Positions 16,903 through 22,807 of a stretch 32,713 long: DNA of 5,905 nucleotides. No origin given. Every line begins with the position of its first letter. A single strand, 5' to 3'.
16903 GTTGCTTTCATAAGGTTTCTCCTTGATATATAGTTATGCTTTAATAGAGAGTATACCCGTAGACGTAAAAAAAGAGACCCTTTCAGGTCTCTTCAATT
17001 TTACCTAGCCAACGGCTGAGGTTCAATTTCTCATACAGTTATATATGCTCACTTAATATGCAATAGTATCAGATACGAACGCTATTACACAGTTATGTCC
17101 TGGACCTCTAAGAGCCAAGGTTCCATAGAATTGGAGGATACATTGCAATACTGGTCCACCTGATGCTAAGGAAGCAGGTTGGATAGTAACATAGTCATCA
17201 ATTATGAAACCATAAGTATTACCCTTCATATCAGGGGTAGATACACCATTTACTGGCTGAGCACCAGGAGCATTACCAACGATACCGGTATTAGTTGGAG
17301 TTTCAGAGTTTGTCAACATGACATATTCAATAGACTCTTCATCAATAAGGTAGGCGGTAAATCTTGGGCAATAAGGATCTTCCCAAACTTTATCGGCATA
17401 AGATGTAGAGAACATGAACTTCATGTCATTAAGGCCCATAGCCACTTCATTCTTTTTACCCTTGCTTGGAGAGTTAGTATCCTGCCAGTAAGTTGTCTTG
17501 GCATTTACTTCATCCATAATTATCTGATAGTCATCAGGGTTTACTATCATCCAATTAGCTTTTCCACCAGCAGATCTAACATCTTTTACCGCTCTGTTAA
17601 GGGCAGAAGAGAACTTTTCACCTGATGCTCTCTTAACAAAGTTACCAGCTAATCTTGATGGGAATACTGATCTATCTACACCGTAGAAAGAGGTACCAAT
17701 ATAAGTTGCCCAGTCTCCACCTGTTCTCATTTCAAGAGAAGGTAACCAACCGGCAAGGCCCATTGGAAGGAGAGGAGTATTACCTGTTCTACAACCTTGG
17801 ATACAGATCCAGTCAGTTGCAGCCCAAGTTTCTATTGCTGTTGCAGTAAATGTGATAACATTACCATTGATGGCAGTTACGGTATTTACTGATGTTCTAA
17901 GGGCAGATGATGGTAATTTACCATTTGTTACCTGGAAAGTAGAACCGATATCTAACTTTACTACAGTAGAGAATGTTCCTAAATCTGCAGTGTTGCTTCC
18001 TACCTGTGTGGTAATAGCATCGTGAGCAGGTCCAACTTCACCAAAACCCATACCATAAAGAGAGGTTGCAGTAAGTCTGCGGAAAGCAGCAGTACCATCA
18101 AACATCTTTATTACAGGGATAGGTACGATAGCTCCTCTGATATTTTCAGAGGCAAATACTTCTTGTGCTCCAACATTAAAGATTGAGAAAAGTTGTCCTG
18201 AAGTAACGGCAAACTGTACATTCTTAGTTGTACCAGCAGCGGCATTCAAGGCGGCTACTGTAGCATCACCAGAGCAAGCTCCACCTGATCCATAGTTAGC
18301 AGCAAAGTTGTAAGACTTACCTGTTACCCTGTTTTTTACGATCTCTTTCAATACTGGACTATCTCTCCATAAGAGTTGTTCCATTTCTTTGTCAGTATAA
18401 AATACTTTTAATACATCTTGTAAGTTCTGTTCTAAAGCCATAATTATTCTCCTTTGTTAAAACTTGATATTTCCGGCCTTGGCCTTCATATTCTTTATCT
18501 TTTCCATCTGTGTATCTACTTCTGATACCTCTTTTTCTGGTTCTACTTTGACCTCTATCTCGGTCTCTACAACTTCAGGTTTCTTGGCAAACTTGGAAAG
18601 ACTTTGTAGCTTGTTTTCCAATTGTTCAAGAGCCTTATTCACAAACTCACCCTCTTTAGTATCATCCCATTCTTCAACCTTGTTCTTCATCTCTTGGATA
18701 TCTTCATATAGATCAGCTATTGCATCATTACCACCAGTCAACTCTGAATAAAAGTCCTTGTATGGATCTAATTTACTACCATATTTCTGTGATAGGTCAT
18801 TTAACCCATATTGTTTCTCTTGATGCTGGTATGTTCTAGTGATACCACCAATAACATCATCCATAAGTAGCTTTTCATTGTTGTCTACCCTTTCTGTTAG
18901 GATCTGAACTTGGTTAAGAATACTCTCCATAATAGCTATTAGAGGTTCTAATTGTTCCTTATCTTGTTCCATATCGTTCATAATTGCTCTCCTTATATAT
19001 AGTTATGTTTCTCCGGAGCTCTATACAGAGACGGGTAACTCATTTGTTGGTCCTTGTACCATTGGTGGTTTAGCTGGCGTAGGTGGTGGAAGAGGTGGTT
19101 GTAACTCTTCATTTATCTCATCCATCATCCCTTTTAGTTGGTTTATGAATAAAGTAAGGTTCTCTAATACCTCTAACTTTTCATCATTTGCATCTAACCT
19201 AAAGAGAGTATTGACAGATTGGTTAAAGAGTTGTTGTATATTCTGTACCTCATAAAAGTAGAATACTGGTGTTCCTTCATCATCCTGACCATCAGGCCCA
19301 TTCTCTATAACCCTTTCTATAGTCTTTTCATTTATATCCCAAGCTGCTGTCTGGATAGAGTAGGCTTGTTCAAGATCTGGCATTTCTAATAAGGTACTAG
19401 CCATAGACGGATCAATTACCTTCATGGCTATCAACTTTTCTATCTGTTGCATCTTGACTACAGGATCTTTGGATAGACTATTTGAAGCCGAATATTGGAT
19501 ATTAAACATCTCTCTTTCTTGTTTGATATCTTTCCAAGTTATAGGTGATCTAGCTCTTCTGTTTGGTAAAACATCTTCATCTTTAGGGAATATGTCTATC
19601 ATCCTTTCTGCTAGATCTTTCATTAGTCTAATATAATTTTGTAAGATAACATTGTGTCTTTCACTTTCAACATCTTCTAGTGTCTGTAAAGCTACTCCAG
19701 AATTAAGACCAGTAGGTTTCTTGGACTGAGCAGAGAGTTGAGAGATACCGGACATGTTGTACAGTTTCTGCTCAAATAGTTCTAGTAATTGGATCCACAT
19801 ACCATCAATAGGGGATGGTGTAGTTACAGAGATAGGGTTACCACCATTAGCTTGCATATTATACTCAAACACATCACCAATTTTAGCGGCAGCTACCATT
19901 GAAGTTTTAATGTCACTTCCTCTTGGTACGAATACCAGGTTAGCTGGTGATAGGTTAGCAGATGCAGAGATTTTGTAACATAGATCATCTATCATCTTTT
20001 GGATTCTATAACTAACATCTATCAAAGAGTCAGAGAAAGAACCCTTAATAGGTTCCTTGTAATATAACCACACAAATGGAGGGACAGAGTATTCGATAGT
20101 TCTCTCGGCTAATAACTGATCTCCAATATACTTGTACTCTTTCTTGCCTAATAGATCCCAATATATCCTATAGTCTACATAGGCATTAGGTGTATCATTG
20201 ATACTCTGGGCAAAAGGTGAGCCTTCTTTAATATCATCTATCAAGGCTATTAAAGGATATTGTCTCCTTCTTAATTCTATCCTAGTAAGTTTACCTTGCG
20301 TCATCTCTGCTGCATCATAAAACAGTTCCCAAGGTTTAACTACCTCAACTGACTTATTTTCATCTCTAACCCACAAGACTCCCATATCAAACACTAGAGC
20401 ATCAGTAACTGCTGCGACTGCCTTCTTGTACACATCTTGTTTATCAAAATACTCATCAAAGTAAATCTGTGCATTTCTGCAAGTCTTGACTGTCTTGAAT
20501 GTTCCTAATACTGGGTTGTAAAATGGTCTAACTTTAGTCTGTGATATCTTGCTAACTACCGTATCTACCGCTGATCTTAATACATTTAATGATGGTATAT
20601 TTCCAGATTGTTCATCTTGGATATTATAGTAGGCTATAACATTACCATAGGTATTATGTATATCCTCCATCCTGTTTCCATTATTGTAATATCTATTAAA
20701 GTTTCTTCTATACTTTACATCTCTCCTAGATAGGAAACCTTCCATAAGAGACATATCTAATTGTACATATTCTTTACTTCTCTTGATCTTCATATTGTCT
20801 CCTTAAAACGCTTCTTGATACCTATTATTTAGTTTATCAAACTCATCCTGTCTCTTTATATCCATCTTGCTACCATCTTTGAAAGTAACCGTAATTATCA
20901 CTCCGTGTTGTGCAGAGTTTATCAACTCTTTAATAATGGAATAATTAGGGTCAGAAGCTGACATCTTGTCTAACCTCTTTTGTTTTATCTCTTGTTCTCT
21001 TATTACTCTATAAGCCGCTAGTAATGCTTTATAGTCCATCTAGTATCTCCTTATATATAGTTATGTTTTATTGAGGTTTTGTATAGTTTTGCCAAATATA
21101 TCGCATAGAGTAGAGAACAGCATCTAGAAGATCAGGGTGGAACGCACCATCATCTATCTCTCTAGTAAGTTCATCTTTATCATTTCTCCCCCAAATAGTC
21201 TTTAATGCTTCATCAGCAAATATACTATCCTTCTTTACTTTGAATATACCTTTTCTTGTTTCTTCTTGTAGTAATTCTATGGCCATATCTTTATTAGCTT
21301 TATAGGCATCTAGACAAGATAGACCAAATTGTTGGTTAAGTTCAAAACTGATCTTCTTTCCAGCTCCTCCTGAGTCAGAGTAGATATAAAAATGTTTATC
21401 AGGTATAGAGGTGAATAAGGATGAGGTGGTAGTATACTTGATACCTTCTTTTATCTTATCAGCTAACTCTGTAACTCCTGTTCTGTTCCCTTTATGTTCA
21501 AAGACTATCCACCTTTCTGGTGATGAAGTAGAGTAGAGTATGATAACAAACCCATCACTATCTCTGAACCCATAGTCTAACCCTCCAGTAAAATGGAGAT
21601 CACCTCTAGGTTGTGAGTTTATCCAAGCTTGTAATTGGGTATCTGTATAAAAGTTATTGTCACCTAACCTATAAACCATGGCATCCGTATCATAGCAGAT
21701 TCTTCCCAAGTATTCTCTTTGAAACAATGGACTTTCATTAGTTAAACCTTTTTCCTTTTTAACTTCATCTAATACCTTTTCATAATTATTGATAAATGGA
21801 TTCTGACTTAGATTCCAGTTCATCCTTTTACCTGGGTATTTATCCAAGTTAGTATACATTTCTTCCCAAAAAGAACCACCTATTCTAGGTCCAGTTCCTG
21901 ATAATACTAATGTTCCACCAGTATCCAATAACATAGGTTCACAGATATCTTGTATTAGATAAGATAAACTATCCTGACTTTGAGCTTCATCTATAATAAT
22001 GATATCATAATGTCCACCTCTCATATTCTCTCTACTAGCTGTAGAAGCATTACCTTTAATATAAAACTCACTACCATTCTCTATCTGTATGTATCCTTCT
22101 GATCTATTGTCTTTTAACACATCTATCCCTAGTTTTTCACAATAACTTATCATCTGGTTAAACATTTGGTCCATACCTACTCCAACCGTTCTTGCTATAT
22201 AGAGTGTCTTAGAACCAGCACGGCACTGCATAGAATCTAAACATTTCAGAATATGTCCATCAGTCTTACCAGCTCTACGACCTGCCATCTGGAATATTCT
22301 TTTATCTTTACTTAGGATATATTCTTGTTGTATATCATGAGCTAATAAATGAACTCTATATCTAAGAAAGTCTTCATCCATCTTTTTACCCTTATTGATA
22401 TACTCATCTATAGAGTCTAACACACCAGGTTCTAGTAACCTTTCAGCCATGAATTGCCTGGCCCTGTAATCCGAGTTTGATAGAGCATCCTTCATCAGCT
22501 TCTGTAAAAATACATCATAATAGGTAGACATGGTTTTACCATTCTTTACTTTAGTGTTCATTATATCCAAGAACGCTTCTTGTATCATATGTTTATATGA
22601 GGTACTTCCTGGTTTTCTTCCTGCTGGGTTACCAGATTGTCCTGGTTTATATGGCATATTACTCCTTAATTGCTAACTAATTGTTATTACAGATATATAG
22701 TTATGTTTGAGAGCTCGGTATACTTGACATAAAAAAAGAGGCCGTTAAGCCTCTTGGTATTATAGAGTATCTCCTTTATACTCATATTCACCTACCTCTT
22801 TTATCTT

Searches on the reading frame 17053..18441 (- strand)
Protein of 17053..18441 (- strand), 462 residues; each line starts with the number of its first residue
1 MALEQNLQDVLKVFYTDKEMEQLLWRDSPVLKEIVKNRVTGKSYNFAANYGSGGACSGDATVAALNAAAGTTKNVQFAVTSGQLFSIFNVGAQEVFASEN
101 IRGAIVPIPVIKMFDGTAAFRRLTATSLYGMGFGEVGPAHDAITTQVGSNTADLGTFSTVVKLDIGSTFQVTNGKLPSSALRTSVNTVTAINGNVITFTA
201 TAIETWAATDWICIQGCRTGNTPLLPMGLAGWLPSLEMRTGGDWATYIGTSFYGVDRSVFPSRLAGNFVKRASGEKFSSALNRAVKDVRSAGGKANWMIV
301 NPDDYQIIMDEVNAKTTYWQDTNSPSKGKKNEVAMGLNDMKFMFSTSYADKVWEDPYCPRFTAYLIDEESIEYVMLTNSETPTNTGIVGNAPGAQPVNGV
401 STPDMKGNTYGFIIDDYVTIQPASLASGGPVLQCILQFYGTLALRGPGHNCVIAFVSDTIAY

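Call 26: search_protein_families(library=phrogs, proteins=[window:17053-18441:-], max_evalue=0.01)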
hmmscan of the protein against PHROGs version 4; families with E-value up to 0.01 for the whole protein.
window:17053-18441:- (462 aa): 0 families

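Call 27: search_protein_families(library=pfam, proteins=[window:17053-18441:-], max_evalue=0.01)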
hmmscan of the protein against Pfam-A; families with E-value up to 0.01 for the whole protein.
window:17053-18441:- (462 aa): 0 families

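Call 31: search_dna_similar(query=window:17053-18441:-, collection=phages, mode=protein, max_evalue=0.001)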
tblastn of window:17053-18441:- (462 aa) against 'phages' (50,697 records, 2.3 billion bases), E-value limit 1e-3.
No match.

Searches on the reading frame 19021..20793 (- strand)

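Call 26: search_protein_families(library=phrogs, proteins=[window:19021-20793:-], max_evalue=0.01)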
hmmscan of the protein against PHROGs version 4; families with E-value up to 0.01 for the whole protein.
window:19021-20793:- (590 aa): 1 family
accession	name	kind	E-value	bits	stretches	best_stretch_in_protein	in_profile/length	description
phrog_1216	-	head and packaging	0.0041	16.7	1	223-401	324-508/714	portal protein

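Call 27: search_protein_families(library=pfam, proteins=[window:19021-20793:-], max_evalue=0.01)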
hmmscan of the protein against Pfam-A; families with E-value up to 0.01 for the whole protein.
window:19021-20793:- (590 aa): 0 families

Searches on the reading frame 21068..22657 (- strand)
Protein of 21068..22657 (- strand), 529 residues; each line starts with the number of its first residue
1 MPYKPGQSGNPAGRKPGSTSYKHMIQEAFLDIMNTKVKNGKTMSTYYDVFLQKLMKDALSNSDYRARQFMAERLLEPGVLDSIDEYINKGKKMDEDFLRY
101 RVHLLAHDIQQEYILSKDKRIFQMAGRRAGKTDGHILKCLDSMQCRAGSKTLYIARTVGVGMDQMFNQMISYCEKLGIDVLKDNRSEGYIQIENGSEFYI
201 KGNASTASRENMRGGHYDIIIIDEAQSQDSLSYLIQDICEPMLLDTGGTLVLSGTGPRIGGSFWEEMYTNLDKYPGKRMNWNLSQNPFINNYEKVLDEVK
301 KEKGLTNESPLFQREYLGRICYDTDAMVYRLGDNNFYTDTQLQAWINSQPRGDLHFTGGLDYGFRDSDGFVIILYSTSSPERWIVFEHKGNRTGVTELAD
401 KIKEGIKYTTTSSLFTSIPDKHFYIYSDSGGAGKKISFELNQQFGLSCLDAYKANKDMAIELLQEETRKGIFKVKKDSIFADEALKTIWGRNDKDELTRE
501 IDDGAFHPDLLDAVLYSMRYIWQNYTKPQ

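Call 26: search_protein_families(library=phrogs, proteins=[window:21068-22657:-], max_evalue=0.01)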
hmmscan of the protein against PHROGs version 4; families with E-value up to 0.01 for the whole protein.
window:21068-22657:- (529 aa): 5 families
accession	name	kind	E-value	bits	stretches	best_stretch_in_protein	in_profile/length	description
phrog_2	-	head and packaging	7.7e-24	85.4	1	106-524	266-595/807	terminase large subunit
phrog_7579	-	head and packaging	1.2e-08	35.5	1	103-327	2-220/239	terminase large subunit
phrog_5027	-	unknown function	0.00033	21.5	0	30-55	21-46/75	-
phrog_26239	-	unknown function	0.001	20.4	1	3-68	21-85/146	-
phrog_979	-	head and packaging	0.0027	17.4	1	90-228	137-276/642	terminase large subunit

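Call 27: search_protein_families(library=pfam, proteins=[window:21068-22657:-], max_evalue=0.01)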
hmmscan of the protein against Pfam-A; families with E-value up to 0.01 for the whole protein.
window:21068-22657:- (529 aa): 2 families
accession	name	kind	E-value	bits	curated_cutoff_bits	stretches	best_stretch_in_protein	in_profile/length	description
PF18932.5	DUF5681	-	1.2e-10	42.3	27.5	1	3-75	5-73/77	Family of unknown function (DUF5681)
PF03237.21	Terminase_6N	-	0.00038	20.6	22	1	167-226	49-108/215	Terminase large subunit, T4likevirus-type, N-terminal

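Call 32: search_dna_similar(query=window:21068-22657:-, collection=phages, mode=protein, max_evalue=0.00001)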
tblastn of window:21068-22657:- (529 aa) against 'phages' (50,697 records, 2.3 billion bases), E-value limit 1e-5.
Records with a match: 6; places in all: 6; records where one place covers at least 80% of the query: 0.
Best place of each record, by identity: <60% 6.
By first word of the organism name: Vibrio 6.
By host as written in the record: Vibrio cholerae 4; Vibrio cholerae 1051 2.
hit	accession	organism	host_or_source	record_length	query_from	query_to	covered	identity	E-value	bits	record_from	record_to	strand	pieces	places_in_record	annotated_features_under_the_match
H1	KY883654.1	Vibrio phage JSF10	Vibrio cholerae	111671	121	406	54%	21.6%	9e-6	55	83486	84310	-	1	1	terminase large subunit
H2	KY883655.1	Vibrio phage JSF12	Vibrio cholerae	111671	121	406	54%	21.6%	9e-6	55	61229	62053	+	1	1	terminase large subunit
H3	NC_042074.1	Vibrio phage JSF10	Vibrio cholerae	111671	121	406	54%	21.6%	9e-6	55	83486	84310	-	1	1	terminase large subunit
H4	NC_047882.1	Vibrio phage JSF12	Vibrio cholerae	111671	121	406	54%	21.6%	9e-6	55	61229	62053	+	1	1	terminase large subunit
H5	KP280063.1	Vibrio phage phi 3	Vibrio cholerae 1051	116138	121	406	54%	21.6%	9e-6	55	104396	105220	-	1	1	terminase large subunit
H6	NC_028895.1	Vibrio phage phi 3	Vibrio cholerae 1051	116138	121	406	54%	21.6%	9e-6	55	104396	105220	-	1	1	terminase large subunit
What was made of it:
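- Tried and rejected: Capsid and terminase proteins against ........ (calls 31, 32).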
